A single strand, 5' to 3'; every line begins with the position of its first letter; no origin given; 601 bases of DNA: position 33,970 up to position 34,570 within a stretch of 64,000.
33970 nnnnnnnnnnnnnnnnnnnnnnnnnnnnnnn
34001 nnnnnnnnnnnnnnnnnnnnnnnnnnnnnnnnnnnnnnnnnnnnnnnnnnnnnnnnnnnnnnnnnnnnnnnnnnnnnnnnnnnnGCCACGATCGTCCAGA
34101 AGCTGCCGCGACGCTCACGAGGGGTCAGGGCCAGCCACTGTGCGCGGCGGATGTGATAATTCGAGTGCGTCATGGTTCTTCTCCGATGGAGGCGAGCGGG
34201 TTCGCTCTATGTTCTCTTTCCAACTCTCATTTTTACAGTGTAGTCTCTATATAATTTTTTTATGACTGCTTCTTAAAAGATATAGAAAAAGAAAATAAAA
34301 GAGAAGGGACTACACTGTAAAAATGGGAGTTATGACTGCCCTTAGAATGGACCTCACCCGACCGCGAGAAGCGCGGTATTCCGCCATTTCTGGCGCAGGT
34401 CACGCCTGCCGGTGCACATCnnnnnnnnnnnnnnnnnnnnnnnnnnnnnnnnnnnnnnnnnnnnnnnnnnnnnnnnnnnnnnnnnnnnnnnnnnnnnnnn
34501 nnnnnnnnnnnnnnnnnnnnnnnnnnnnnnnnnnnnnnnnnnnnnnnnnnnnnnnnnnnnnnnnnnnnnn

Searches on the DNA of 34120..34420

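Call 99: search_rna_families(source=window, start=34120, end=34420, threshold=evalue, max_evalue=1)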
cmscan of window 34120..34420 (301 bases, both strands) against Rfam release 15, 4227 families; matches with E-value up to 1: 19.
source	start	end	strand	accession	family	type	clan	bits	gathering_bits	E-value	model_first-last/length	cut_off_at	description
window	34206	34346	+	RF04088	MIR812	Gene; miRNA;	-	45.2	80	0.00014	1-205/205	no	MIR812 microRNA precursor family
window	34206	34346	-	RF04088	MIR812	Gene; miRNA;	-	35.2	80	0.009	1-205/205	no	MIR812 microRNA precursor family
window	34224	34329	+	RF04202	MIR5380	Gene; miRNA;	-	33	150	5.5e-05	1-137/137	no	MIR5380 microRNA precursor family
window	34223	34330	+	RF04205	MIR2606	Gene; miRNA;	-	32.1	139.7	0.0035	18-148/165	no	MIR2606 microRNA precursor family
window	34223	34330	+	RF01005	MIR530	Gene; miRNA;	-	29.9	85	0.00062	1-172/172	no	MIR530 microRNA precursor family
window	34223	34330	+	RF04174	MIR4208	Gene; miRNA;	-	29.8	140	0.0085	23-167/191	no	MIR4208 microRNA precursor family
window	34220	34333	-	RF04205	MIR2606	Gene; miRNA;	-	29.4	139.7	0.013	1-165/165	no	MIR2606 microRNA precursor family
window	34223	34330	+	RF03933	MIR6445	Gene; miRNA;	-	26.9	100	0.002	1-117/117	no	MIR6445 microRNA precursor family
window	34223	34330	-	RF04174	MIR4208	Gene; miRNA;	-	24.2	140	0.13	23-167/191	no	MIR4208 microRNA precursor family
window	34216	34338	+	RF03719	mir-3914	Gene; miRNA;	-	23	97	0.012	1-95/95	no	mir-3914 microRNA precursor family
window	34220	34331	-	RF04130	MIR7996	Gene; miRNA;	-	22.9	119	0.049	1-190/190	no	MIR7996 microRNA precursor family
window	34223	34334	+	RF03793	MIR810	Gene; miRNA;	-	22.5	170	0.026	1-223/223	no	MIR810 microRNA precursor family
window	34211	34341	-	RF01043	MIR1023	Gene; miRNA;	-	22.4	90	0.011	1-165/165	no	MIR1023 microRNA precursor family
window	34211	34343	+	RF01043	MIR1023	Gene; miRNA;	-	21.8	90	0.015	1-165/165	no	MIR1023 microRNA precursor family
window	34223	34330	-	RF01005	MIR530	Gene; miRNA;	-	21.6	85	0.064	1-172/172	no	MIR530 microRNA precursor family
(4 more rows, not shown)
